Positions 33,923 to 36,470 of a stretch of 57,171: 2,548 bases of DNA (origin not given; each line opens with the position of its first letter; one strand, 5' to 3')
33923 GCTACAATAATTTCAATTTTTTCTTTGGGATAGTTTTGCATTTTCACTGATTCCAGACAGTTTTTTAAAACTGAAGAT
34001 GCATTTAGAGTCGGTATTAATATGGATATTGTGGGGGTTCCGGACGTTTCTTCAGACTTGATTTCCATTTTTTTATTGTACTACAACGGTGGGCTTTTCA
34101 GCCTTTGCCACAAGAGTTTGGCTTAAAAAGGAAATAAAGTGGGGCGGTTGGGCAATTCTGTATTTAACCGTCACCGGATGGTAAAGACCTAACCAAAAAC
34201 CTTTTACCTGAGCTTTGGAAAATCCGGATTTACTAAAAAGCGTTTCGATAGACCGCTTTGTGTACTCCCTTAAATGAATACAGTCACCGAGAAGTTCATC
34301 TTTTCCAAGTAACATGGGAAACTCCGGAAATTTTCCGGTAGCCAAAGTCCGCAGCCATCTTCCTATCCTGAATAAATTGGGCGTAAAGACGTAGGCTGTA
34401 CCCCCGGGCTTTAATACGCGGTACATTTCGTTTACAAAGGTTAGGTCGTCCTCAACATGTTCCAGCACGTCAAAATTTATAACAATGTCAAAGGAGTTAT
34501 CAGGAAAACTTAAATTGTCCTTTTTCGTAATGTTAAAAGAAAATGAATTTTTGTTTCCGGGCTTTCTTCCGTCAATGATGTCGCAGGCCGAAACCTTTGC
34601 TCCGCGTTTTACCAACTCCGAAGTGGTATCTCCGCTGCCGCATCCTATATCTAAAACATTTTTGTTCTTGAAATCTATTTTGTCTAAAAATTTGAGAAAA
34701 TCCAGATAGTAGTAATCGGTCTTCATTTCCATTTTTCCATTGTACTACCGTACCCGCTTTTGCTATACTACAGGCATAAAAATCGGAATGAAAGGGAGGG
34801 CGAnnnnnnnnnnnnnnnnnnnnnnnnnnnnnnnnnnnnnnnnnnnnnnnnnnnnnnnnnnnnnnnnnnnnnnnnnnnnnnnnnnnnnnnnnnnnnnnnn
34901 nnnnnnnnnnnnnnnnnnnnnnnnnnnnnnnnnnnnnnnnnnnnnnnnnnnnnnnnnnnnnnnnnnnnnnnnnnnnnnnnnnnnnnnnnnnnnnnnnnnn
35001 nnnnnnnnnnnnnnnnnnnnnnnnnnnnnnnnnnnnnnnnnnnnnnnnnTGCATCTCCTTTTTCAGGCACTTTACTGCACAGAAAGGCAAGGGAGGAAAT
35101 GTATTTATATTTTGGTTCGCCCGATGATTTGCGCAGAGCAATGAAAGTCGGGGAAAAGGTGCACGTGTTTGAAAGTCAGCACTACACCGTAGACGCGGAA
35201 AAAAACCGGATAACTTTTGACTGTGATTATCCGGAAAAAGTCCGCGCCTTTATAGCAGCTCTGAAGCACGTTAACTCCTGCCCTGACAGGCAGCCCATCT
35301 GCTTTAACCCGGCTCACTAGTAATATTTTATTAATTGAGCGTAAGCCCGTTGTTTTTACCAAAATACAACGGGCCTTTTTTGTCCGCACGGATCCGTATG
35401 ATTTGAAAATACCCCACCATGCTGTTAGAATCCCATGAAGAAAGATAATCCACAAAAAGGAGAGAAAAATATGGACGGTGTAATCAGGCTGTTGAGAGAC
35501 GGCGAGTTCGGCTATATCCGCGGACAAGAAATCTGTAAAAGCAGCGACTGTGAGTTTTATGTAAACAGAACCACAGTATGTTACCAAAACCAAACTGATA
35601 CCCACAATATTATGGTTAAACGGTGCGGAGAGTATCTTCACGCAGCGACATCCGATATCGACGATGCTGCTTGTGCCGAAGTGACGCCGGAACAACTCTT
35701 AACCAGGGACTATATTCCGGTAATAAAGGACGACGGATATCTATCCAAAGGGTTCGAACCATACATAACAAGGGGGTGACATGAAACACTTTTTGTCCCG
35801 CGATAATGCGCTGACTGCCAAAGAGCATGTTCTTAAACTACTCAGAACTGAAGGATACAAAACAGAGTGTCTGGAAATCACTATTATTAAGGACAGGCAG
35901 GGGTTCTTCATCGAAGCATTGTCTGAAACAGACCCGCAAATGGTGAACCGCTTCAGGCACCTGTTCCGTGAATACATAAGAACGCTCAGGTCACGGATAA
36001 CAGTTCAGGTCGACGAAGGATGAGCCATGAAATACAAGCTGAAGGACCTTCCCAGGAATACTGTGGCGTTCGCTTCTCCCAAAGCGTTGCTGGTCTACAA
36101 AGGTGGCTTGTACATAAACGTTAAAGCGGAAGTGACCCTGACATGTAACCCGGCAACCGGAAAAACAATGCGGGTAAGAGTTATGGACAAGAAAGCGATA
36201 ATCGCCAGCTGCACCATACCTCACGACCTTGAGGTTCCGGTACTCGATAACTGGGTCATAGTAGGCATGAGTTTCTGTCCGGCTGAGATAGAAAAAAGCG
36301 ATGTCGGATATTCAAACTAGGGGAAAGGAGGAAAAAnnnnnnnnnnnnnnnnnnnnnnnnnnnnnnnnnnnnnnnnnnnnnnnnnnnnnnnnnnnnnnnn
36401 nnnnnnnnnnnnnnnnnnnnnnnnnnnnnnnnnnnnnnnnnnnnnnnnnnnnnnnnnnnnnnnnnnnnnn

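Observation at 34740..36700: Opposite-strand island of six orphan small-protein ORFs with its own promoters and terminators inside the glycan locus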

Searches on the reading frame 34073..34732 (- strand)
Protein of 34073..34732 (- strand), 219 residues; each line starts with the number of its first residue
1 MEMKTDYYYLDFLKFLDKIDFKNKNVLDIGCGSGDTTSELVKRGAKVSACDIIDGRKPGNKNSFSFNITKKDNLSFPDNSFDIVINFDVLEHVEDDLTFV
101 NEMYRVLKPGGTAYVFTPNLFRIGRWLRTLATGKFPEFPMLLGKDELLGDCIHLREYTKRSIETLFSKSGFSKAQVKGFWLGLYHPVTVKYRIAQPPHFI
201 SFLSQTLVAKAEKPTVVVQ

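Call 55: search_protein_families(library=ncbifam, max_evalue=1, proteins=[window:34073-34732:-])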
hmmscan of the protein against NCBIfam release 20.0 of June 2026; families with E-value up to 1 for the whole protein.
window:34073-34732:- (219 aa): 68 families (the best 25 are shown)
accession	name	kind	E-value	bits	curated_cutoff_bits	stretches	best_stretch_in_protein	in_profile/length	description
NF045667.1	MTase_DVU1556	equivalog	2.3e-14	53.4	155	1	22-113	22-117/213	DVU_1556 family methyltransferase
TIGR01983.1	UbiG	equivalog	1.1e-13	51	102.95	1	19-119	46-155/228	bifunctional 2-polyprenyl-6-hydroxyphenol methylase/3-demethylubiquinol 3-O-methyltransferase UbiG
NF001241.0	PRK00216.1-2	equivalog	1.2e-11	44.7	327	1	23-115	52-147/231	demethylmenaquinone methyltransferase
TIGR01934.1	MenG_MenH_UbiE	subfamily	1.3e-11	44.2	158.35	1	21-118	38-144/223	ubiquinone/menaquinone biosynthesis methyltransferase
TIGR02072.1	BioC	equivalog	2.2e-11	44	184.95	1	13-115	24-132/244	malonyl-ACP O-methyltransferase BioC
NF045823.1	PthPhpthDimycoMt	equivalog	8e-11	41.6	300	1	18-114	62-166/256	phthiotriol/phenolphthiotriol dimycocerosates methyltransferase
NF041536.1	ArsM_DUF2284_UU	exception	1.7e-10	39.8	575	1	22-113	76-178/459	arsenite methyltransferase/DUF2284 domain selenoprotein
NF045825.1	FAmtase_mtf2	equivalog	3.1e-10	39.7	400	1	18-131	54-175/248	fatty-acid O-methyltransferase Mtf2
NF001244.0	PRK00216.1-5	equivalog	3.4e-10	39.6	216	1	21-115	47-153/236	bifunctional demethylmenaquinone methyltransferase/2-methoxy-6-polyprenyl-1,4-benzoquinol methylase UbiE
NF043040.1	corrin_prot_MT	hypoth_equivalog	8.2e-10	38.5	180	1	19-114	38-146/216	corrinoid protein-associated methyltransferase CpaM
NF047649.1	MTase_UXPK_star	exception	1.8e-09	37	460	1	24-113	79-179/283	methyltransferase/UXPK-star double selenoprotein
TIGR02021.1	BchM-ChlM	equivalog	5.4e-09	35.8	158.9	1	13-93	45-131/218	magnesium protoporphyrin IX methyltransferase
NF041537.1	ArsM_AhpD_UU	exception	1e-08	34.4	510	1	23-113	77-178/345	arsenite methyltransferase/AhpD domain selenoprotein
NF001243.0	PRK00216.1-4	equivalog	3.6e-08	33.1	235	1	23-180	48-222/237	demethylmenaquinone methyltransferase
NF001786.0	PRK00517.2-4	equivalog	4.7e-08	32.5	327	1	13-85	134-211/277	50S ribosomal protein L11 methyltransferase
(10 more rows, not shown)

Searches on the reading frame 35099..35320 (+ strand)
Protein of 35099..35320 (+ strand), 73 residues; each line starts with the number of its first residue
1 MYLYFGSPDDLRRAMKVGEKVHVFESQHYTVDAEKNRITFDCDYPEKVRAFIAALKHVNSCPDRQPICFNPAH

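Call 4: search_protein_families(library=pfam, max_evalue=1, proteins=[window:35099-35320:+])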
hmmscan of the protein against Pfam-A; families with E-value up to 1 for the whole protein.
window:35099-35320:+ (73 aa): 1 family
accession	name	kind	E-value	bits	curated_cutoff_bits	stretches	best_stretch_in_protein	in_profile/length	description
PF04714.18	BCL_N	-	0.14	12.5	25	1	8-32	13-37/49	BCL7, N-terminal conserver region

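Call 5: search_protein_families(library=phrogs, max_evalue=1, proteins=[window:35099-35320:+])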
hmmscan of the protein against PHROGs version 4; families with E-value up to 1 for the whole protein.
window:35099-35320:+ (73 aa): 1 family
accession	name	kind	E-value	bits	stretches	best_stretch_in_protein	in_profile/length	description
phrog_27657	-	unknown function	0.33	12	1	29-64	37-71/81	-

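Call 38: search_solved_structures(query=A5, max_evalue=10)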
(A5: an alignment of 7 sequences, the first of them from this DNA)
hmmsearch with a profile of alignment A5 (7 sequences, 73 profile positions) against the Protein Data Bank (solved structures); distinct sequences matched with E-value up to 10: 6.
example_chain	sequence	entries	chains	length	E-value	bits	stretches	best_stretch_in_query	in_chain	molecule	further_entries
8xx4_C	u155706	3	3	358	0.22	14.6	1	35-68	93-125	DNA-directed RNA polymerase RPB3-11 homolog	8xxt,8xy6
8xx5_C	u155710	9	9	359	0.22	14.6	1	35-68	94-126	DNA-directed RNA polymerase RPB3-11 homolog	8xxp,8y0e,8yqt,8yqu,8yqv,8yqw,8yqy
8q3b_C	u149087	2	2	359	0.23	14.5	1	35-68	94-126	DNA-directed RNA polymerase RPB3-11 homolog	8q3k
4i6k_A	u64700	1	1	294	0.39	13.8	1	19-62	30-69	Amidohydrolase family protein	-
2m1h_A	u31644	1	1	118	1.2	12.2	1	30-71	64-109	Transcription elongation factor S-II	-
4hnz_A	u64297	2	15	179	1.4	12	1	12-32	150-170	HslVU complex proteolytic subunit, putative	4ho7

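Call 54: search_protein_families(library=padloc, max_evalue=1, proteins=[window:35099-35320:+])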
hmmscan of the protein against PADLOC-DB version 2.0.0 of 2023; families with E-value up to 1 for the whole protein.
window:35099-35320:+ (73 aa): 0 families

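Call 55: search_protein_families(library=ncbifam, max_evalue=1, proteins=[window:35099-35320:+])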
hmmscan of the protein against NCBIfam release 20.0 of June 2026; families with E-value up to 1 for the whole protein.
window:35099-35320:+ (73 aa): 0 families

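Call 59: find_related_loci(query=A5, collection=viral_contigs, flank=8000)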
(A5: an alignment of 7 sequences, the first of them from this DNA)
Query A5 (73 aa) in viral_contigs; peptide patterns used: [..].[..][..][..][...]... (x = any residue, [..] = any of these).
91 stretches matched a pattern, but none encodes a relative of the query by tblastn (E <= 1e-3).

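Call 69: find_homologous_proteins(query=A5, max_evalue=0.01)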
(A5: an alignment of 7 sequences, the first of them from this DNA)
Query A5 (7 sequences) (73 aa, profile of the alignment): 9 proteins with E <= 0.01 among 361 candidates.
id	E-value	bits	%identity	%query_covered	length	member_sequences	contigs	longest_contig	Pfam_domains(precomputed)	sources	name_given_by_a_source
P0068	1.3e-36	142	79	99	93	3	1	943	-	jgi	-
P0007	8.0e-36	139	95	100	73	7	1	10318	-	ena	-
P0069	1.4e-34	135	78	100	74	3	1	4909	-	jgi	-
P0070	1.1e-33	133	51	96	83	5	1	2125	-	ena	-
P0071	6.3e-32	127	57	99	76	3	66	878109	-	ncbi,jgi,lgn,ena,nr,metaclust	ncbi:MAG: hypothetical protein ACD_25C00260G0004 [uncultured bacterium]|nr:hypothetical protein P147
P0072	2.0e-29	119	43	93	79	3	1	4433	-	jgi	jgi:hypothetical protein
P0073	1.4e-26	110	41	90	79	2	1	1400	-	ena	-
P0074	2.0e-26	109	86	81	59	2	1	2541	-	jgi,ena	-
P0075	2.7e-24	102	33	88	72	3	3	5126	-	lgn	-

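Call 77: predict_structure(alignment_id=A9)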
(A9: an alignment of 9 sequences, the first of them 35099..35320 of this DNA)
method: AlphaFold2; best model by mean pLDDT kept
length: 73 residues; sequences in the alignment: 9
mean_pLDDT: 90.3   pTM: 0.78
mean pLDDT of the five models: 90.3, 89.8, 89.0, 88.9, 88.5
residues with pLDDT >= 90: 50; 70-90: 23; 50-70: 0; < 50: 0
segments of 3 or more residues with pLDDT < 50: none
pLDDT, mean of each block of 10 residues (from residue 1): 94 94 85 94 83 93 91 82
secondary structure, 60 per line:
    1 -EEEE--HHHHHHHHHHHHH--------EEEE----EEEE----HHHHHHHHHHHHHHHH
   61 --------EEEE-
elements in order: E2-5 H8-20 E29-32 E37-40 H45-60 E69-72

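Call 79: fold_search(model_id=the predicted structure, library=pdb)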
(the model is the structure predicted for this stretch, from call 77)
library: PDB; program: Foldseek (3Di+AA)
matches with E <= 10: 662; with E <= 0.001: 0
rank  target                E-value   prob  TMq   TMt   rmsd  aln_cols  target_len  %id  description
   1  4zoq_A                2.7e-02  1.00  0.60  0.70   2.4        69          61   16  Crystal Structure of a Lanthipeptide Protease (released 2016-03-23)
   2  4zoq_F                2.7e-02  1.00  0.60  0.68   2.4        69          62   16  Crystal Structure of a Lanthipeptide Protease (released 2016-03-23)
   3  4zoq_B                3.5e-02  1.00  0.55  0.64   2.3        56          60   20  Crystal Structure of a Lanthipeptide Protease (released 2016-03-23)
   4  8bwf_A                2.3e-01  0.63  0.49  0.47   5.0        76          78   16  PTBP1 RRM1 bound to an allosteric inhibitor (released 2023-10-11)
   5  1fee_A                2.7e-01  0.57  0.42  0.45   3.7        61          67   10  CRYSTAL STRUCTURE OF COPPER-HAH1 (released 2001-01-21)
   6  4a47_A                2.7e-01  0.47  0.36  0.40   4.9        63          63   16  Crosstalk between Cu(I) and Zn(II) homeostasis (released 2012-12-12)
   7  3cjk_A                2.8e-01  0.80  0.48  0.51   2.9        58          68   12  Crystal structure of the adduct HAH1-Cd(II)-MNK1. (released 2008-12-30)
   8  2op5_C                2.8e-01  0.57  0.44  0.29   5.4        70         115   16  CRYSTAL STRUCTURE OF A DIMERIC FERREDOXIN-LIKE PROTEIN (JCVI_PEP_1096672785533) FROM UNCULTURED MARINE ORGANISM AT 2.2 (released 2007-02-06)
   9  6exn_N                2.8e-01  0.47  0.44  0.19   5.0        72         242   15  Post-catalytic P complex spliceosome with 3' splice site docked (released 2018-01-17)
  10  8bwf_C                3.4e-01  0.41  0.42  0.40   5.0        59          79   17  PTBP1 RRM1 bound to an allosteric inhibitor (released 2023-10-11)
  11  3h2v_F                3.7e-01  0.60  0.51  0.51   4.5        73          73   16  Human raver1 RRM1 domain in complex with human vinculin tail domain Vt (released 2009-07-28)
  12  1fee_B                3.7e-01  0.51  0.42  0.45   3.6        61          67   10  CRYSTAL STRUCTURE OF COPPER-HAH1 (released 2001-01-21)
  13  2kt2_MODEL_1_A        4.2e-01  0.72  0.55  0.57   3.4        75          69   16  Structure of NmerA, the N-terminal HMA domain of Tn501 Mercuric Reductase (released 2010-09-22)
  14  6sxw                  4.2e-01  0.54  0.51  0.51   4.9        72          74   10  Crystal structure of the first RRM domain of human Zinc finger protein 638 (ZNF638) (released 2019-10-16)
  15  1in0_A                4.4e-01  0.72  0.52  0.28   3.4        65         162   14  YAJQ PROTEIN (HI1034) (released 2003-06-10)
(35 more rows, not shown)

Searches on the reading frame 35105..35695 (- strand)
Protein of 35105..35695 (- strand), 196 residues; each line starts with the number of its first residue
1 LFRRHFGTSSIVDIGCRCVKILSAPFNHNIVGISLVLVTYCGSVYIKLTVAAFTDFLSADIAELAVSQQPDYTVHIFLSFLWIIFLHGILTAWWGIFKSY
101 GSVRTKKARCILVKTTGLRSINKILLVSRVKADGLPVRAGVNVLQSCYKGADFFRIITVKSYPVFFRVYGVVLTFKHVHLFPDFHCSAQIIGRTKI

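Call 80: search_protein_families(library=pfam, max_evalue=0.1, proteins=[window:35105-35695:-])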
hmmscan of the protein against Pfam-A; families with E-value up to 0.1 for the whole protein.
window:35105-35695:- (196 aa): 1 family
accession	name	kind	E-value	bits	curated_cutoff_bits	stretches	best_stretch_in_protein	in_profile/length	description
PF06749.17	DUF1218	-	0.086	13.7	25.3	0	69-115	30-80/95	Protein of unknown function (DUF1218)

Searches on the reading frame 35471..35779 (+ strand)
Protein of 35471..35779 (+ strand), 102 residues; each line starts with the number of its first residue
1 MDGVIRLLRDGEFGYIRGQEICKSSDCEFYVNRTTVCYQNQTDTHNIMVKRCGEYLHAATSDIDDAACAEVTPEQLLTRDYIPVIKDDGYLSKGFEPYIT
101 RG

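Call 4: search_protein_families(library=pfam, max_evalue=1, proteins=[window:35471-35779:+])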
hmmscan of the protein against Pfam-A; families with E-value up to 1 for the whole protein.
window:35471-35779:+ (102 aa): 0 families

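Call 5: search_protein_families(library=phrogs, max_evalue=1, proteins=[window:35471-35779:+])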
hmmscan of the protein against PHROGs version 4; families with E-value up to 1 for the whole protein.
window:35471-35779:+ (102 aa): 1 family
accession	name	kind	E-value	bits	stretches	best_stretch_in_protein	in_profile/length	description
phrog_10708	-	unknown function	0.21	12.4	1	25-61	14-50/74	-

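Call 39: search_solved_structures(query=A6, max_evalue=10)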
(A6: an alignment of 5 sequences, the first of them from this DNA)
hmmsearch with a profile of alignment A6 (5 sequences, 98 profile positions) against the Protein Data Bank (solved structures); distinct sequences matched with E-value up to 10: 1.
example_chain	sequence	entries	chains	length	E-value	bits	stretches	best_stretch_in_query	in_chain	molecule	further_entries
9mlp_A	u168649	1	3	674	0.34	14.5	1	24-75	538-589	Cytoplasmic protein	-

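Call 54: search_protein_families(library=padloc, max_evalue=1, proteins=[window:35471-35779:+])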
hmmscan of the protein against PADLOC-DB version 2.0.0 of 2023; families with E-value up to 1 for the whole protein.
window:35471-35779:+ (102 aa): 0 families

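Call 55: search_protein_families(library=ncbifam, max_evalue=1, proteins=[window:35471-35779:+])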
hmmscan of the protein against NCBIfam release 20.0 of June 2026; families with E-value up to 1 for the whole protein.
window:35471-35779:+ (102 aa): 1 family
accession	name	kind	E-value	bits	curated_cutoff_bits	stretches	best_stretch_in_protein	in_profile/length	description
NF042908.1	FMD_DH_FwdD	exception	0.061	13.4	175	1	17-51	13-47/129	tungsten-dependent formylmethanofuran dehydrogenase subunit FwdD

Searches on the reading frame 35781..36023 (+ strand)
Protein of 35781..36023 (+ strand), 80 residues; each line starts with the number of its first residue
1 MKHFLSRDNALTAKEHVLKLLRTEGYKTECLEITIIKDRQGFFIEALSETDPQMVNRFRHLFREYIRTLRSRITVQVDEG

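Call 4: search_protein_families(library=pfam, max_evalue=1, proteins=[window:35781-36023:+])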
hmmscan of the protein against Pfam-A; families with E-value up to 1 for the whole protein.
window:35781-36023:+ (80 aa): 1 family
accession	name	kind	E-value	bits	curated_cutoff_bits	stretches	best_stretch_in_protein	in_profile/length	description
PF06888.18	Put_Phosphatase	-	0.068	13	27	1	10-50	69-109/234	Putative Phosphatase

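Call 5: search_protein_families(library=phrogs, max_evalue=1, proteins=[window:35781-36023:+])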
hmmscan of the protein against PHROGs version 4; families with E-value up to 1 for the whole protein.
window:35781-36023:+ (80 aa): 0 families

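Call 40: search_solved_structures(query=A7, max_evalue=10)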
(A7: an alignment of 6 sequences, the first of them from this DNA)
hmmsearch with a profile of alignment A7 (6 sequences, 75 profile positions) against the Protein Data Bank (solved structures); distinct sequences matched with E-value up to 10: 2.
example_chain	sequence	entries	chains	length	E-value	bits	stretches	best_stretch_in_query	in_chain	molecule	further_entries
8gy8_A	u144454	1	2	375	0.36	14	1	31-52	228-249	Putative translation initiation factor (IF-2 homolog)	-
8any_A5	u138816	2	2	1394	1.2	12.4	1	14-72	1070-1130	Leucine-rich PPR motif-containing protein, mitochondrial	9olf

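Call 54: search_protein_families(library=padloc, max_evalue=1, proteins=[window:35781-36023:+])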
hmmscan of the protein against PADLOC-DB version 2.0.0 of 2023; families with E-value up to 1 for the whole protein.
window:35781-36023:+ (80 aa): 0 families

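Call 55: search_protein_families(library=ncbifam, max_evalue=1, proteins=[window:35781-36023:+])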
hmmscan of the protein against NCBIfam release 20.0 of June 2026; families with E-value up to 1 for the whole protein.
window:35781-36023:+ (80 aa): 1 family
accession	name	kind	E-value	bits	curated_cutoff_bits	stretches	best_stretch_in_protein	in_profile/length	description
NF047734.1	antiphage_MADS4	equivalog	0.18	11.9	160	1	15-74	13-72/206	methylation-associated defense system protein MAD4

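Call 58: find_related_loci(query=A7, collection=viral_contigs, flank=8000)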
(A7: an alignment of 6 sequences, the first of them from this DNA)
Query A7 (80 aa) in viral_contigs; peptide patterns used: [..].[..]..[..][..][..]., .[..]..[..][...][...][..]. (x = any residue, [..] = any of these).
39 stretches matched a pattern, but none encodes a relative of the query by tblastn (E <= 1e-3).

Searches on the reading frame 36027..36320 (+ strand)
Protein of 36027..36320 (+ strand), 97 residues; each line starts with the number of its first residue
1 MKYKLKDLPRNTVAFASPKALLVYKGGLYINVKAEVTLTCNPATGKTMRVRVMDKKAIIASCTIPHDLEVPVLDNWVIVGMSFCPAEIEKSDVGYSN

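Call 4: search_protein_families(library=pfam, max_evalue=1, proteins=[window:36027-36320:+])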
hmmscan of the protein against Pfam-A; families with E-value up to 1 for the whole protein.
window:36027-36320:+ (97 aa): 1 family
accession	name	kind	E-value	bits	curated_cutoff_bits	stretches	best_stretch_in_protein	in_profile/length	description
PF05092.17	PIF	-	0.037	13.2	25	1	30-66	106-142/522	Per os infectivity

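Call 5: search_protein_families(library=phrogs, max_evalue=1, proteins=[window:36027-36320:+])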
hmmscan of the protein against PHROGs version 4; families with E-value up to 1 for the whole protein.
window:36027-36320:+ (97 aa): 1 family
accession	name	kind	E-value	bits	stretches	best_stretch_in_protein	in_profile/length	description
phrog_34610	-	unknown function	0.037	14.6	1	50-85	7-42/64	-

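Call 54: search_protein_families(library=padloc, max_evalue=1, proteins=[window:36027-36320:+])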
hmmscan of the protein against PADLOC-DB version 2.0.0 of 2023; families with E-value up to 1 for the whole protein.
window:36027-36320:+ (97 aa): 0 families

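Call 55: search_protein_families(library=ncbifam, max_evalue=1, proteins=[window:36027-36320:+])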
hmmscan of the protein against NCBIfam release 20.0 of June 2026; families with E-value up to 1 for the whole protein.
window:36027-36320:+ (97 aa): 0 families
